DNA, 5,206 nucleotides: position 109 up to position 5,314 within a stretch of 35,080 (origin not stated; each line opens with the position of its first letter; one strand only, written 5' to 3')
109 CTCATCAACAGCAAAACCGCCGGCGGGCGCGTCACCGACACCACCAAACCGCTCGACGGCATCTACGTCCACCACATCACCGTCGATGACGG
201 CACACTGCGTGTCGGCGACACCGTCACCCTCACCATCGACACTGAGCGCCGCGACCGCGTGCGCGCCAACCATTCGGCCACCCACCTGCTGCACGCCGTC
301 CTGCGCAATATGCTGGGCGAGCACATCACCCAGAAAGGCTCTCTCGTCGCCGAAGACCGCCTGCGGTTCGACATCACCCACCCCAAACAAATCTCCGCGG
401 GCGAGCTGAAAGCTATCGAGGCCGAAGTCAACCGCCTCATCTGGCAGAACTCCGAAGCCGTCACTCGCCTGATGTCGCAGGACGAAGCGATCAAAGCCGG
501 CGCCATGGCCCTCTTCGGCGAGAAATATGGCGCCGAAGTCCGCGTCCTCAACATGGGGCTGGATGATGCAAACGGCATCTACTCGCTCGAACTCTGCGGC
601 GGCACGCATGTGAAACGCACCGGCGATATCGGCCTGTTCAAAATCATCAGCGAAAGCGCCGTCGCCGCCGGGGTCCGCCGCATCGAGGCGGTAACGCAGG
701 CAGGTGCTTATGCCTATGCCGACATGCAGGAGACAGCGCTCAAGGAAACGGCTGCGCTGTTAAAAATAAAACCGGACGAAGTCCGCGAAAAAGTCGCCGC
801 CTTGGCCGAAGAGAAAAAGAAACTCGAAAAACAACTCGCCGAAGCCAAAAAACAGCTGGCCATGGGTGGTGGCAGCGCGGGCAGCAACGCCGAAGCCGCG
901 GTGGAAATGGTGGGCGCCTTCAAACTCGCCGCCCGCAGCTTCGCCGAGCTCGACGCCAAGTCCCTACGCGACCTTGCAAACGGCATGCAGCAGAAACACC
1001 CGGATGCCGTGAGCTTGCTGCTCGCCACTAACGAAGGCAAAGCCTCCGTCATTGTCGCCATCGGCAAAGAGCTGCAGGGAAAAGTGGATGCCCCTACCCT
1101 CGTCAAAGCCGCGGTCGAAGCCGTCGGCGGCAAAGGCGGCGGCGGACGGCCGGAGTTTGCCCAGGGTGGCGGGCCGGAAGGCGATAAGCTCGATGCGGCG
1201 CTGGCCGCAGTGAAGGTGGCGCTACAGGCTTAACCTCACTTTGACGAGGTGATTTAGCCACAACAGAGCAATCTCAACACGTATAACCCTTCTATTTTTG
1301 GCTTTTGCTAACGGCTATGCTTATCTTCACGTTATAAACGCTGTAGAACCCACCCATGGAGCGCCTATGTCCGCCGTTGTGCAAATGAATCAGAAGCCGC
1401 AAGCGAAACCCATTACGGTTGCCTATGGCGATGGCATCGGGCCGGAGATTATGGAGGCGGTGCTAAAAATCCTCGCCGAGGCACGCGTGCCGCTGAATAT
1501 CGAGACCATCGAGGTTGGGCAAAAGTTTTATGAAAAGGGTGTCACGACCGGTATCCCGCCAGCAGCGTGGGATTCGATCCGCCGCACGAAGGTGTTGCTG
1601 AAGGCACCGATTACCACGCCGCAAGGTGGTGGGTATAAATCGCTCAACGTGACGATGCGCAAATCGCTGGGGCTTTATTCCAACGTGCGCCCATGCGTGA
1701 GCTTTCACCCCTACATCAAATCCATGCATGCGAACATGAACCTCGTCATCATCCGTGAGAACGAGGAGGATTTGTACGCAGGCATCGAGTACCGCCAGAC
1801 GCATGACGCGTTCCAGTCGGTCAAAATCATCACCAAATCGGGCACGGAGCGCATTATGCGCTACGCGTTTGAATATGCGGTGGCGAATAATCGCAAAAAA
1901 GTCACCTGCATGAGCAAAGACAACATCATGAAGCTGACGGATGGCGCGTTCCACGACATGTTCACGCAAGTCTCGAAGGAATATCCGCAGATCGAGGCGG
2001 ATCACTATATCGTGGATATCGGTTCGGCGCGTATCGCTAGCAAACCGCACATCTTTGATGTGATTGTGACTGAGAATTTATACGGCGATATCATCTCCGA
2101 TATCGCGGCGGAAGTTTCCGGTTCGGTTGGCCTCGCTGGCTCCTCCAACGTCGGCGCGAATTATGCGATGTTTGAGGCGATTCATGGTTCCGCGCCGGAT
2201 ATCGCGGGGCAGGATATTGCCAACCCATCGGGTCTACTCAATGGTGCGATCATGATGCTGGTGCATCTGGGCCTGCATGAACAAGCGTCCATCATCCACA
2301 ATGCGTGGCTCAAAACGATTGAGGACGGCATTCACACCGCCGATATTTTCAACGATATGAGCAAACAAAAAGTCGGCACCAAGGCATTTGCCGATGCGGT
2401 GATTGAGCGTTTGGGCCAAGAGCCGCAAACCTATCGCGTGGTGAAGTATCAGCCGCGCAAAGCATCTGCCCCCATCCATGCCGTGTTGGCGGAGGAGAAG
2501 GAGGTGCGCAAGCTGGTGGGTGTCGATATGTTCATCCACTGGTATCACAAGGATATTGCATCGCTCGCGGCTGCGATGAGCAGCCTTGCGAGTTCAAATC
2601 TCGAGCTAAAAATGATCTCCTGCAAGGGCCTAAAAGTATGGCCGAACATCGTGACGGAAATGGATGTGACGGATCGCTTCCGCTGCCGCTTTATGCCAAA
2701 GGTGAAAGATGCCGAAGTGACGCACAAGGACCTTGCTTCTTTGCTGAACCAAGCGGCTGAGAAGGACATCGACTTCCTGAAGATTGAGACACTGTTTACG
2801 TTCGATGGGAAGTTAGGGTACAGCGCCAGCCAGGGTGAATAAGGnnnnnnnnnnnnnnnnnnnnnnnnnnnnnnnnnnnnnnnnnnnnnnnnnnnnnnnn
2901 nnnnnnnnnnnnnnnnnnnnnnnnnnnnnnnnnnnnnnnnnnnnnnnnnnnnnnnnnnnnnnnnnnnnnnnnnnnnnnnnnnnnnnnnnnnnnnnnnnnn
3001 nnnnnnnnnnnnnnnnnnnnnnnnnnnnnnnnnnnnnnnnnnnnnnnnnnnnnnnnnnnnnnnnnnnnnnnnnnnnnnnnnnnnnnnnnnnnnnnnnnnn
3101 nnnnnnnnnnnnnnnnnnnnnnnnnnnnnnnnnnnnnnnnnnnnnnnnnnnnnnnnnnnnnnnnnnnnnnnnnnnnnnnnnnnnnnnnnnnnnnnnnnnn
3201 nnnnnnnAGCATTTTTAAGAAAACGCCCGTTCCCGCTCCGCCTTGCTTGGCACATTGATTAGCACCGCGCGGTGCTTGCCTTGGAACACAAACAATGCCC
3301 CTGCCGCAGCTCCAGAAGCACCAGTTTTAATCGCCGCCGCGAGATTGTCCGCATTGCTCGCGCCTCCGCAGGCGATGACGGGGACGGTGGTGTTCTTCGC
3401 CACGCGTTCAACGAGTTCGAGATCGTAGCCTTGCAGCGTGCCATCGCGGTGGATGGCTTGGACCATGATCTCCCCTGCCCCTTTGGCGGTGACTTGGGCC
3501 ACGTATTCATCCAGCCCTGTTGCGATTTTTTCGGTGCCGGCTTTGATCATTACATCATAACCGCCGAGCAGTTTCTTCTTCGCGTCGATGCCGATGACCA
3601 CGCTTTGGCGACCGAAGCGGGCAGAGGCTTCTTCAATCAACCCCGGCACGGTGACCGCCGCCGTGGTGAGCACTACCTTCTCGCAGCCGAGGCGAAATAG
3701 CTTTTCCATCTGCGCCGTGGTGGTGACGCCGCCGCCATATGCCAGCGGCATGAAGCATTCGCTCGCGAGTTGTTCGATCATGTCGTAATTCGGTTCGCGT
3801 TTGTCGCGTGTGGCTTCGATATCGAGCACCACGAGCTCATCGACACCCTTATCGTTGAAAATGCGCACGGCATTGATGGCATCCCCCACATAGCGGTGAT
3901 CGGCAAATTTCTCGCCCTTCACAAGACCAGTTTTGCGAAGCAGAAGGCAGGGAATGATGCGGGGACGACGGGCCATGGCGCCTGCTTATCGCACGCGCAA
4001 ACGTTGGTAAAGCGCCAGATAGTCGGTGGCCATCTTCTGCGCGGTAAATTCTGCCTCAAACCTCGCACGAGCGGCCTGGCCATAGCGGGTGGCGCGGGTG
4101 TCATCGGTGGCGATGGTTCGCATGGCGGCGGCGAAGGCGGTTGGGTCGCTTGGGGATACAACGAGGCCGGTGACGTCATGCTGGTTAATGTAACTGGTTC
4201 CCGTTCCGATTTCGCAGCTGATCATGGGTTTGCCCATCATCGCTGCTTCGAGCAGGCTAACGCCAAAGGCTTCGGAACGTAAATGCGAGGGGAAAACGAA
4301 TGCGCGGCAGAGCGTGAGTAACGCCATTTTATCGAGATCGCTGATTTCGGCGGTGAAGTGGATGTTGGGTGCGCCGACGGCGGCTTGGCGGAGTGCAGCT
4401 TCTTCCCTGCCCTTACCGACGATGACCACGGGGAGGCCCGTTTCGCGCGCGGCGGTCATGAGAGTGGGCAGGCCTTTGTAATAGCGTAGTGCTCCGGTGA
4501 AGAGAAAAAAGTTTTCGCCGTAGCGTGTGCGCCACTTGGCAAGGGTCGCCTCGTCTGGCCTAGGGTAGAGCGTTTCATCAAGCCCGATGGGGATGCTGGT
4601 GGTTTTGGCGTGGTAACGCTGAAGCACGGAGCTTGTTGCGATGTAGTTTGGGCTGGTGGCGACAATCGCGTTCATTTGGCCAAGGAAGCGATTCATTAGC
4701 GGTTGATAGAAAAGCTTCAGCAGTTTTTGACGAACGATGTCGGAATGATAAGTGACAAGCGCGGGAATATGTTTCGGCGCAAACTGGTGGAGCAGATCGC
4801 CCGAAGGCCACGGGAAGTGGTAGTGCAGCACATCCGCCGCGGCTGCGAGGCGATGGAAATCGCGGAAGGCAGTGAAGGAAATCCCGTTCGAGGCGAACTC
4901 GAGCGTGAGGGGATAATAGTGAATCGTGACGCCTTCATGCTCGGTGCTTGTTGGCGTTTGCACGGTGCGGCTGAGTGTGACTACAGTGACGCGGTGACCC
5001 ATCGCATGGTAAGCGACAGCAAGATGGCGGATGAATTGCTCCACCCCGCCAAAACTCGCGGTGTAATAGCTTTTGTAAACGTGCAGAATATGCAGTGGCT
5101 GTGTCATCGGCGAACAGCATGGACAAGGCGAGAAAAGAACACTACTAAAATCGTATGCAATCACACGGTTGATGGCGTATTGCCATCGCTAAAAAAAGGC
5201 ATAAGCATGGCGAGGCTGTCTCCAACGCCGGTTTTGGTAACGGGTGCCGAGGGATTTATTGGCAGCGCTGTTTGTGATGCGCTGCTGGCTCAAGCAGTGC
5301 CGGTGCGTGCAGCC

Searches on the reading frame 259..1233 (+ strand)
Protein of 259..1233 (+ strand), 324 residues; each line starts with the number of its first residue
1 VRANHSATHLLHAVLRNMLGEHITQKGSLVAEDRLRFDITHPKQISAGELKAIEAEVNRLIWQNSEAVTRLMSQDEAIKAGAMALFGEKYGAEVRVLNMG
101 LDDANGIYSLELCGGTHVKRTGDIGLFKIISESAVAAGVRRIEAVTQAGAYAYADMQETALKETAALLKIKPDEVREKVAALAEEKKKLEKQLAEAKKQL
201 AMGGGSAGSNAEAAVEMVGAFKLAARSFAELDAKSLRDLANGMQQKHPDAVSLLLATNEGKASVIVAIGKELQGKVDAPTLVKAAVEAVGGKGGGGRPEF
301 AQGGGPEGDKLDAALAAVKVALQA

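Call 25: search_protein_families(library=pfam, proteins=[window:259-1233:+], max_evalue=0.00001)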
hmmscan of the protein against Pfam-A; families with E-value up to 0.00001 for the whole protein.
window:259-1233:+ (324 aa): 2 families
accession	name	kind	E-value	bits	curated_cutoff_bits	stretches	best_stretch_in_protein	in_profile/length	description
PF07973.19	tRNA_SAD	-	5.5e-17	61.9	24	1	94-143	1-44/44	Threonyl and Alanyl tRNA synthetase second additional domain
PF02272.25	DHHA1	-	8.6e-13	49.1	25.9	1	227-322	8-100/102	DHHA1 domain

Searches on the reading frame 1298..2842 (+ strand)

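Call 25: search_protein_families(library=pfam, proteins=[window:1298-2842:+], max_evalue=0.00001)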
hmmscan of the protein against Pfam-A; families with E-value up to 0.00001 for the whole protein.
window:1298-2842:+ (514 aa): 2 families
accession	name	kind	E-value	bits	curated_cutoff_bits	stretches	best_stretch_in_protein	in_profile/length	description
PF00180.25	Iso_dh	-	3.4e-95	319.7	27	1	39-368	2-348/348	Isocitrate/isopropylmalate dehydrogenase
PF18324.6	Isocitrate_DH_C_bact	-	8.2e-35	119.7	25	1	404-514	1-110/110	Bacterial isocitrate dehydrogenase, C-terminal domain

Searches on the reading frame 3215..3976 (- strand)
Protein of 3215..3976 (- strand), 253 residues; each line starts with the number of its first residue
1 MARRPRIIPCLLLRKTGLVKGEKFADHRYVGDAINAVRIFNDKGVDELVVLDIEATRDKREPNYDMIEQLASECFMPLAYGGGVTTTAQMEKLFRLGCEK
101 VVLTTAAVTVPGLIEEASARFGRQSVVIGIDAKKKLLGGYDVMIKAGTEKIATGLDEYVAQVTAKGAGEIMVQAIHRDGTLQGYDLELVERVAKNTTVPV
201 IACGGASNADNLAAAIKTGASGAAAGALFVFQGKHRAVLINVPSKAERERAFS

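Call 25: search_protein_families(library=pfam, proteins=[window:3215-3976:-], max_evalue=0.00001)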
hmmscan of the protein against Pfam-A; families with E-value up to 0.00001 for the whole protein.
window:3215-3976:- (253 aa): 4 families
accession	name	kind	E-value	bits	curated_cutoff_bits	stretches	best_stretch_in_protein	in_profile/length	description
PF00977.27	His_biosynth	-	4.4e-61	206.7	23.6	1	6-232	1-224/228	Histidine biosynthesis protein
PF03060.21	NMO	-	9.9e-08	32.2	28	1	180-230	178-226/331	Nitronate monooxygenase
PF01207.24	Dus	-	1e-06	28.6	20.4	0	32-119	139-228/311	Dihydrouridine synthase (Dus)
PF02581.23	TMP-TENI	-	2.2e-06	27.6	27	0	161-225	115-176/180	Thiamine monophosphate synthase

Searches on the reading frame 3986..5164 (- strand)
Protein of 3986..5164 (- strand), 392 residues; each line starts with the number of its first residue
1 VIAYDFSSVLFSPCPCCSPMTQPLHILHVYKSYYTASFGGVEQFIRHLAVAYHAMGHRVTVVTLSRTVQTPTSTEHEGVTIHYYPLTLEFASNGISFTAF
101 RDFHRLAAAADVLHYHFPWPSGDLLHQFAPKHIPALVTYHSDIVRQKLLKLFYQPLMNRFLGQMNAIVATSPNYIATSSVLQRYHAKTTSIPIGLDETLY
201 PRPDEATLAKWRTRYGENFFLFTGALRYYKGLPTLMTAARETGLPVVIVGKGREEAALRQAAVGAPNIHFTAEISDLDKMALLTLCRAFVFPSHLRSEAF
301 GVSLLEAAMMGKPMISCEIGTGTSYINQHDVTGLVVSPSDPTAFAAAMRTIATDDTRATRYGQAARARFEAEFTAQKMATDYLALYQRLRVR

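Call 25: search_protein_families(library=pfam, proteins=[window:3986-5164:-], max_evalue=0.00001)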
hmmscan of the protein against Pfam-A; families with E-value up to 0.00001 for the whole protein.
window:3986-5164:- (392 aa): 6 families
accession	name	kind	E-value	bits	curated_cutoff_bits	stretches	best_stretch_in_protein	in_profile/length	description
PF00534.26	Glycos_transf_1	-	5.7e-27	94.8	26.4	1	209-367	7-171/172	Glycosyl transferases group 1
PF13692.12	Glyco_trans_1_4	-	7.9e-23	81.7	27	1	220-354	4-142/142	Glycosyl transferases group 1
PF13439.12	Glyco_transf_4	-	3.8e-19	69.8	28.5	1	38-196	1-167/170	Glycosyltransferase Family 4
PF13579.12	Glyco_trans_4_4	-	5.1e-16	59.9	29.7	1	39-191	1-155/158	Glycosyl transferase 4-like domain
PF13524.12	Glyco_trans_1_2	-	5.7e-07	30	25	1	238-383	9-143/144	Glycosyl transferase-like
PF20706.3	GT4-conflict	-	7.9e-06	25.5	26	0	281-379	277-382/385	Family 4 Glycosyltransferase in conflict systems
